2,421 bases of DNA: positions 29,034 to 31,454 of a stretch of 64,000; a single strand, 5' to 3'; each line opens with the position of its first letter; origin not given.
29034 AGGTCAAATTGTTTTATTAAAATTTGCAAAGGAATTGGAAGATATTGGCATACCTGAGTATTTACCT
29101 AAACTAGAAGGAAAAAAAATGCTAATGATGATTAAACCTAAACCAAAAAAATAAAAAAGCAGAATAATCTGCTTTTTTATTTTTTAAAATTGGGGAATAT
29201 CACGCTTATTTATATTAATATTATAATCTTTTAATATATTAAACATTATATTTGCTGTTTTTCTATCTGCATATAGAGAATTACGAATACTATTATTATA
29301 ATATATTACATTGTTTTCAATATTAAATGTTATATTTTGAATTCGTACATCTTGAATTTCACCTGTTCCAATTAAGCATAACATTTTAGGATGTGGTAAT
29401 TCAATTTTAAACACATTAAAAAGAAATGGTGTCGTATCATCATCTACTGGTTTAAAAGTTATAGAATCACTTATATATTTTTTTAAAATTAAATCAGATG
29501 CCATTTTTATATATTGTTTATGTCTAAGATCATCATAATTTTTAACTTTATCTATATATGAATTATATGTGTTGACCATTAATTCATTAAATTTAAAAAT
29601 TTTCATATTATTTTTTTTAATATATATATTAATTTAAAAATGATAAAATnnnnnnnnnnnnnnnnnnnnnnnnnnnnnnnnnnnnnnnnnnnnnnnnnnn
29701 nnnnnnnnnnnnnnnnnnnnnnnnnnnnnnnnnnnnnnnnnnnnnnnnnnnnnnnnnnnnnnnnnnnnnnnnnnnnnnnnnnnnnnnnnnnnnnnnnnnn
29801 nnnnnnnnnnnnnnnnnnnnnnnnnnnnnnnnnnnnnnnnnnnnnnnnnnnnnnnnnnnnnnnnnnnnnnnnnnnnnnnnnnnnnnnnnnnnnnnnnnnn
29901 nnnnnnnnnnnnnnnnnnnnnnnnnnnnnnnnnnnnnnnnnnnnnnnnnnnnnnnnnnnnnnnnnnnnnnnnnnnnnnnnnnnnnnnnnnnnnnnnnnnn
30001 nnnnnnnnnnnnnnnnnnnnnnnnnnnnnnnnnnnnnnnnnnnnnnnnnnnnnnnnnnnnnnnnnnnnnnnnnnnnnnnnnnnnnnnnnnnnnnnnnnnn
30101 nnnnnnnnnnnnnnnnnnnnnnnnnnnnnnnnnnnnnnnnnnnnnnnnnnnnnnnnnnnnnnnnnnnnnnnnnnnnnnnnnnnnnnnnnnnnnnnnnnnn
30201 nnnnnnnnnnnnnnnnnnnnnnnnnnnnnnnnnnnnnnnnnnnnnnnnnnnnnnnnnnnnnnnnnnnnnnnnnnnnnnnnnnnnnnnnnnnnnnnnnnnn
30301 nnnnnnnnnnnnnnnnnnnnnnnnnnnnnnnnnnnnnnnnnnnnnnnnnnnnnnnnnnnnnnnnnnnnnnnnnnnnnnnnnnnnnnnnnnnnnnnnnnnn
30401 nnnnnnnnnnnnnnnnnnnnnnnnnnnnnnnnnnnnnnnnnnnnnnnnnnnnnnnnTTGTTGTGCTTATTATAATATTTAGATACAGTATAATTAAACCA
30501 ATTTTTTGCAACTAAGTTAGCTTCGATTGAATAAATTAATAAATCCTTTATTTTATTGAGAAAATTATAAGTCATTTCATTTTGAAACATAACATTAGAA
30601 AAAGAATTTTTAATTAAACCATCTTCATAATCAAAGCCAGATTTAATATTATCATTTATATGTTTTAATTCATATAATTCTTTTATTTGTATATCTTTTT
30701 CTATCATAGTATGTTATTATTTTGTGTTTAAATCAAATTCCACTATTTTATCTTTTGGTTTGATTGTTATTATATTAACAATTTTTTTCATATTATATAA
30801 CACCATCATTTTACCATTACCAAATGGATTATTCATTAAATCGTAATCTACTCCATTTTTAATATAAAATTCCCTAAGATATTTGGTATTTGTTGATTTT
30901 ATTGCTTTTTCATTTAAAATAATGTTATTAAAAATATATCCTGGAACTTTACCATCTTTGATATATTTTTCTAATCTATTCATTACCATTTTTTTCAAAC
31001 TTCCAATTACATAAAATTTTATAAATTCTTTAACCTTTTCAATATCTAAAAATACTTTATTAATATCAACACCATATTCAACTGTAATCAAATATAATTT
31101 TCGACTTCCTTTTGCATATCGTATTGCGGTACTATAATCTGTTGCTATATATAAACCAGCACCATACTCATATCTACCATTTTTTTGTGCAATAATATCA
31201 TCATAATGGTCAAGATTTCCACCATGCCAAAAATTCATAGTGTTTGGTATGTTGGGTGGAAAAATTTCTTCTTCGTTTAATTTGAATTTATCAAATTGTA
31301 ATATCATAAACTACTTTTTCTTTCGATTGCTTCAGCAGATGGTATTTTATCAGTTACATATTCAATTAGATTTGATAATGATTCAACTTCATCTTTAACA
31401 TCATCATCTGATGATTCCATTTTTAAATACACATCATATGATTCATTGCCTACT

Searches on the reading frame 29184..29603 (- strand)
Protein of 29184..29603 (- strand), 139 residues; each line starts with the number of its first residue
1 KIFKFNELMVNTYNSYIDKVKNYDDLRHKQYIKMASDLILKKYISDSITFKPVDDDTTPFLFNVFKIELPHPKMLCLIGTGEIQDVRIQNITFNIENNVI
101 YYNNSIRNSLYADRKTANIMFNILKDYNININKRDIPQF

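Call 15: search_protein_families(library=pfam, proteins=[window:29184-29603:-], max_evalue=0.001)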
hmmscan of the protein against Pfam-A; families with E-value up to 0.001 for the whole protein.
window:29184-29603:- (139 aa): 0 families

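Call 32: search_protein_families(library=phrogs, proteins=[window:29184-29603:-], max_evalue=0.001)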
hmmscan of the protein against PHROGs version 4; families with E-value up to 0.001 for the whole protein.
window:29184-29603:- (139 aa): 0 families

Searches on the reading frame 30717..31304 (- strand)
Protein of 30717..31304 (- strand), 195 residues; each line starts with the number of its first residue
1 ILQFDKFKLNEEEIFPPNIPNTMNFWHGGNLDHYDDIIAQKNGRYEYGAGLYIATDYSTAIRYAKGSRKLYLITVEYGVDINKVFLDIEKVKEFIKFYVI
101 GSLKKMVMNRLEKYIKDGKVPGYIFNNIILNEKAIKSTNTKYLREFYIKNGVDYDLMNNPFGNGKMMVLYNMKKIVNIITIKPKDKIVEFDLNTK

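Call 15: search_protein_families(library=pfam, proteins=[window:30717-31304:-], max_evalue=0.001)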
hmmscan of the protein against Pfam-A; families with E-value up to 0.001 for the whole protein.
window:30717-31304:- (195 aa): 2 families
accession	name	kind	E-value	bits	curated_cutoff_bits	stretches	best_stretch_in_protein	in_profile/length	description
PF00644.27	PARP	-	5.5e-05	23.2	26.7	1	10-68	43-109/199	Poly(ADP-ribose) polymerase catalytic domain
PF13151.12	DUF3990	-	0.0004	20.5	32.2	1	23-93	1-75/152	Protein of unknown function (DUF3990)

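Call 32: search_protein_families(library=phrogs, proteins=[window:30717-31304:-], max_evalue=0.001)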
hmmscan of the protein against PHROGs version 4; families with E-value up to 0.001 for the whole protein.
window:30717-31304:- (195 aa): 0 families
